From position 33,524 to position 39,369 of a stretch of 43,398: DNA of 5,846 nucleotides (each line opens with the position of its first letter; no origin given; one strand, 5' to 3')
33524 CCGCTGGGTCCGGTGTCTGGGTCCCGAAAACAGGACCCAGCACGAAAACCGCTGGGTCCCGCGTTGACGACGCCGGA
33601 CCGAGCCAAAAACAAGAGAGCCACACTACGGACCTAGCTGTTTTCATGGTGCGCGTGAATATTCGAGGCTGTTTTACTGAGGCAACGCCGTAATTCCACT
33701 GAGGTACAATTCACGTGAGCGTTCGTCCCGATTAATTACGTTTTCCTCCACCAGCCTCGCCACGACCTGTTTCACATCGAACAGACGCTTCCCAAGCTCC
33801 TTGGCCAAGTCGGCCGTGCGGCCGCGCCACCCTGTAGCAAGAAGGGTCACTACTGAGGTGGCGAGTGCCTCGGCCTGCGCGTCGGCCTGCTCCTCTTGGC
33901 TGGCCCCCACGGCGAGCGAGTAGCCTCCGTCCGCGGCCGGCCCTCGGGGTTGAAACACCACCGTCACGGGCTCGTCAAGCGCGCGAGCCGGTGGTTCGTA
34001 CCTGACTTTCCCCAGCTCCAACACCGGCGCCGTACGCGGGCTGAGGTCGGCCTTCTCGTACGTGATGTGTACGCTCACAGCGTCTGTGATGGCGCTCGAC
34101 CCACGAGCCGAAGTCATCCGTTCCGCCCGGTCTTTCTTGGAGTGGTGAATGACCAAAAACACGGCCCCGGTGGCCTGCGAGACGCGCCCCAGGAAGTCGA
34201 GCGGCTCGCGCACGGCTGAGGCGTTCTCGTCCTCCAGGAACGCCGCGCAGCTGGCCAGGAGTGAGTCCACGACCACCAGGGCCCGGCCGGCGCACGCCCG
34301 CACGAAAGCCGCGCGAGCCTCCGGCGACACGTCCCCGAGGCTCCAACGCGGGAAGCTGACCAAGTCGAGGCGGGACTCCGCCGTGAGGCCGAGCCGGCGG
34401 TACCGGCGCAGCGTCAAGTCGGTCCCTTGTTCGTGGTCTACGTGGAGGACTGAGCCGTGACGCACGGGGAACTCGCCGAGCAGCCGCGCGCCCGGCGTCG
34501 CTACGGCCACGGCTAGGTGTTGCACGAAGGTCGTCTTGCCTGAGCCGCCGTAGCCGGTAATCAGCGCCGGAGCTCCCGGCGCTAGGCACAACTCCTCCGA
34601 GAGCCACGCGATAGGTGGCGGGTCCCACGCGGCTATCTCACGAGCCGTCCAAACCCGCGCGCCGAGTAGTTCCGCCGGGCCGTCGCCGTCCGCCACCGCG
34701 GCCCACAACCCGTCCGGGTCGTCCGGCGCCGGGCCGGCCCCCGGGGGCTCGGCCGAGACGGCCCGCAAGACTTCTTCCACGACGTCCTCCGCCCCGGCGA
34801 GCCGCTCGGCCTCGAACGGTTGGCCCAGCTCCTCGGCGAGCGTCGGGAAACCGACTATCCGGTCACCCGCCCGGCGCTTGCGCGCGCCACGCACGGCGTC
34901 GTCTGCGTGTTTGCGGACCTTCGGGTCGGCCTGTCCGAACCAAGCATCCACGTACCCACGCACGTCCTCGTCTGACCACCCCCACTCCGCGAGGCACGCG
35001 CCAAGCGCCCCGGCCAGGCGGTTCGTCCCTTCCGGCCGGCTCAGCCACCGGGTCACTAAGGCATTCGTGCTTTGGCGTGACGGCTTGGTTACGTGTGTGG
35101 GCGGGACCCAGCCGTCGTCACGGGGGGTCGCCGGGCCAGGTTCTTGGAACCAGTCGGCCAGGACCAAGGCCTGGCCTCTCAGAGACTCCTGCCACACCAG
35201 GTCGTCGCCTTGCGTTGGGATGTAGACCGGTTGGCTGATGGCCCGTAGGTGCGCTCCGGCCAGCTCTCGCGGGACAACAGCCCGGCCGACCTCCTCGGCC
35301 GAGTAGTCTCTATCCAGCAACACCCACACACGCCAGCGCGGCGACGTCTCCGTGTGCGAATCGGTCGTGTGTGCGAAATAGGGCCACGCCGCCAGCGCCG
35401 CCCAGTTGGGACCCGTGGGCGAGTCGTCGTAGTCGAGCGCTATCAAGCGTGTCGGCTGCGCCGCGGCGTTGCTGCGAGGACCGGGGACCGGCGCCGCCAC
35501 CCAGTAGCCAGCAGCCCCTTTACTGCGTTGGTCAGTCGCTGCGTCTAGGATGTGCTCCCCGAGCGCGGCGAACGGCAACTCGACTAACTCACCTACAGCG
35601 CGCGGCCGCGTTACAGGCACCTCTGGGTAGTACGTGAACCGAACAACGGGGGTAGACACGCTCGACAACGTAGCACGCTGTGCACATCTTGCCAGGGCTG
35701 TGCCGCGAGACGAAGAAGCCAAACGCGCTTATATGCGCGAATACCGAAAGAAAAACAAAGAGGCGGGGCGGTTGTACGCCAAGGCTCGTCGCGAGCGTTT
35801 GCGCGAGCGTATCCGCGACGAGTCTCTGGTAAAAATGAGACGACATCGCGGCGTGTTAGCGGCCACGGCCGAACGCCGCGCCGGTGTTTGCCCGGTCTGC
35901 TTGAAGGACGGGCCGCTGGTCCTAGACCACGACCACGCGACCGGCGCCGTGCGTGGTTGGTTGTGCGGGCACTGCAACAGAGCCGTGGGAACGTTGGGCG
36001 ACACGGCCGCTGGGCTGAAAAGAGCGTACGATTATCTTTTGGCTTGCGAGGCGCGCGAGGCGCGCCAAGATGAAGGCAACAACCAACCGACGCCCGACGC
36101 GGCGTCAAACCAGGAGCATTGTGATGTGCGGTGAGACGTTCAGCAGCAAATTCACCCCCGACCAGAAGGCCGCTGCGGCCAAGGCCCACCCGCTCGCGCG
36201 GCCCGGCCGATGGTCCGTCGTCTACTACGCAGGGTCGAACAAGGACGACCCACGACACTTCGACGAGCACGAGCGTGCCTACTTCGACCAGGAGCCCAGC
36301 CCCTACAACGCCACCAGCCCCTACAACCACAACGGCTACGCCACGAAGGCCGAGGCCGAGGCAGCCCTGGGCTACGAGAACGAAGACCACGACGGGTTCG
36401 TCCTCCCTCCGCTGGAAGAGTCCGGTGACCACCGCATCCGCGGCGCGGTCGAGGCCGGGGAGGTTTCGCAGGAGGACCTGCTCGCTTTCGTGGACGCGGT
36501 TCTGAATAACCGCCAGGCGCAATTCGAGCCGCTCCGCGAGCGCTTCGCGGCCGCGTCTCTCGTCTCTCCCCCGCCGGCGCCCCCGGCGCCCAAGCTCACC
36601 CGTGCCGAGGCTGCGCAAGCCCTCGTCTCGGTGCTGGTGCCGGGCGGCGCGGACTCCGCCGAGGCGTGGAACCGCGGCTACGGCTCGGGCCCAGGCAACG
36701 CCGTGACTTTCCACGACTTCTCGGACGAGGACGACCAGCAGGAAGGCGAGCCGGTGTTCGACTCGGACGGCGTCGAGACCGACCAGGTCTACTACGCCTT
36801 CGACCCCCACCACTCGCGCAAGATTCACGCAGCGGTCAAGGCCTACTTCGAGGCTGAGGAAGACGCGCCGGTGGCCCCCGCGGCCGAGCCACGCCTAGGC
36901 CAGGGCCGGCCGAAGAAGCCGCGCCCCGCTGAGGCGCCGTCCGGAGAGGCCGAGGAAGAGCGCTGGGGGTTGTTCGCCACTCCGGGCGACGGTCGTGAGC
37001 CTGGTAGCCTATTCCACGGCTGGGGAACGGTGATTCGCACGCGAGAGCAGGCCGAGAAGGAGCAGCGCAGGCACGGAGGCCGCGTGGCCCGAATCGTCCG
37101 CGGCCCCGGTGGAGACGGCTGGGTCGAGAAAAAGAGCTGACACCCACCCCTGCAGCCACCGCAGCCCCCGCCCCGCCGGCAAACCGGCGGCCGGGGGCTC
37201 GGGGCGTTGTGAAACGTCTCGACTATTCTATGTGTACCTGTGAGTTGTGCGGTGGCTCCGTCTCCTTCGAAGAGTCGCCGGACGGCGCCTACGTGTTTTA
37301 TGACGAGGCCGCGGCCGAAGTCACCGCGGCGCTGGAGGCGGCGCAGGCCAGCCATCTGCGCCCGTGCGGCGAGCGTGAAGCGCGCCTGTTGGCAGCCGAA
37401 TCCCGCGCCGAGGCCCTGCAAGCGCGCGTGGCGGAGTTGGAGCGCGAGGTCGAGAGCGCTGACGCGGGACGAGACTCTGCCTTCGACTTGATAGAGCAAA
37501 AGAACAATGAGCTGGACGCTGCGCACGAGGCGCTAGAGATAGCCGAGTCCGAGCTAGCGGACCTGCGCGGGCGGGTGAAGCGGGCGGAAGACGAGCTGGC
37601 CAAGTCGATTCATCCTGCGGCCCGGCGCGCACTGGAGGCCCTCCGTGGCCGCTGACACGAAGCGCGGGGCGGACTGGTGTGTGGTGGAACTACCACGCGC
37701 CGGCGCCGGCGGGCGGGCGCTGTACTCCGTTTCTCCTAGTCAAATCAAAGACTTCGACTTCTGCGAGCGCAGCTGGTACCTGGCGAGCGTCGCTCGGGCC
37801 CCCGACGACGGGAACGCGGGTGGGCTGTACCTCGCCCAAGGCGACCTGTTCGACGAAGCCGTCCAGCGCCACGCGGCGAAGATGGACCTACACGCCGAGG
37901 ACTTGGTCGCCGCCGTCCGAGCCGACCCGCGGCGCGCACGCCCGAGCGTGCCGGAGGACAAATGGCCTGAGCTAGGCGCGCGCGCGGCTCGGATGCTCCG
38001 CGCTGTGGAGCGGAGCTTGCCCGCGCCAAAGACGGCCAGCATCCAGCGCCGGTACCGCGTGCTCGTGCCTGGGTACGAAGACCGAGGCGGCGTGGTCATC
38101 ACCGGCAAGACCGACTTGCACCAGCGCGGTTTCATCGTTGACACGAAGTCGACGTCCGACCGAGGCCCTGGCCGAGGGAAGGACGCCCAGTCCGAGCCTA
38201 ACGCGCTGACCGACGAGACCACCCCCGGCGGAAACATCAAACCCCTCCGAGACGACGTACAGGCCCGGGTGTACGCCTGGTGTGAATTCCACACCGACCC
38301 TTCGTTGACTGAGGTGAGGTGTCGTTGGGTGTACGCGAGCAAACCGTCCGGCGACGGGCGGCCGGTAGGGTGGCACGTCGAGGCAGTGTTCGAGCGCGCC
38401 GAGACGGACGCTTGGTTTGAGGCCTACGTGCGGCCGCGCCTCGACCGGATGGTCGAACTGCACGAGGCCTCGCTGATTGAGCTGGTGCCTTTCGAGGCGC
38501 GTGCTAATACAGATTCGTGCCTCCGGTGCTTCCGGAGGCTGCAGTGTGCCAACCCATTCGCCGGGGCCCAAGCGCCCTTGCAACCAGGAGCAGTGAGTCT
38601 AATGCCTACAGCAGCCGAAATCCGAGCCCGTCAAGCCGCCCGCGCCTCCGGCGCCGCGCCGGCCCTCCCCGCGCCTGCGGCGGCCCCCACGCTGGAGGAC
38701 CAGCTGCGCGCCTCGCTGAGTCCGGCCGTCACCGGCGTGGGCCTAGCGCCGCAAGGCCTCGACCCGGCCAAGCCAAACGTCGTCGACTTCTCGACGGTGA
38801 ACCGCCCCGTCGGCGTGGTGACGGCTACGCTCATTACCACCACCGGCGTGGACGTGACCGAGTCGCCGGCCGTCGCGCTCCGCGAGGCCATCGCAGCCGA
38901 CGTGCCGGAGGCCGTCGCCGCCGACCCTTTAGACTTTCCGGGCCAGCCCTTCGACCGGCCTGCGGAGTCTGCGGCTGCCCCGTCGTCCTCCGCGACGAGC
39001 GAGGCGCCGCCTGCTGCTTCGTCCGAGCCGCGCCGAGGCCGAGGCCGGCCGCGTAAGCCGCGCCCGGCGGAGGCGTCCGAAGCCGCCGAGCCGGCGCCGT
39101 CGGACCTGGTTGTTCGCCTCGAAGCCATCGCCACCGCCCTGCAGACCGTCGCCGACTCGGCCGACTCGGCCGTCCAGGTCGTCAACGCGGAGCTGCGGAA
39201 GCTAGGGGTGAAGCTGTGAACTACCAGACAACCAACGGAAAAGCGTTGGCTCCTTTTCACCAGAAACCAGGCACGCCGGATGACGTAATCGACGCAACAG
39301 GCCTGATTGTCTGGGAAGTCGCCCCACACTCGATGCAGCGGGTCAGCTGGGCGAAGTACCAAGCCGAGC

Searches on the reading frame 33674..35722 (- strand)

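Call 72: search_protein_families(library=pfam, proteins=[window:33674-35722:-], max_evalue=0.001)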
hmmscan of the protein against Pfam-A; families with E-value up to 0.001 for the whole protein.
window:33674-35722:- (682 aa): 1 family
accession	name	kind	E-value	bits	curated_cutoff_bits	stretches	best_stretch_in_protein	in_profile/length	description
PF13481.12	AAA_25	-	3.2e-28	99.1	27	1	358-532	10-194/195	AAA domain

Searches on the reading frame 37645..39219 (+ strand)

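Call 67: search_protein_families(library=phrogs, proteins=[window:37645-39219:+], max_evalue=0.01)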
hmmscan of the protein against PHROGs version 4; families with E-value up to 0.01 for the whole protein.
window:37645-39219:+ (524 aa): 0 families

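Call 72: search_protein_families(library=pfam, proteins=[window:37645-39219:+], max_evalue=0.001)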
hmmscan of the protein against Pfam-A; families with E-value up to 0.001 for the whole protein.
window:37645-39219:+ (524 aa): 1 family
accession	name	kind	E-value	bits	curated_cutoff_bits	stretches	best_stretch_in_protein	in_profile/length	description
PF12705.13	PDDEXK_1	-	1.9e-09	38.3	22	1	29-181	2-156/247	PD-(D/E)XK nuclease superfamily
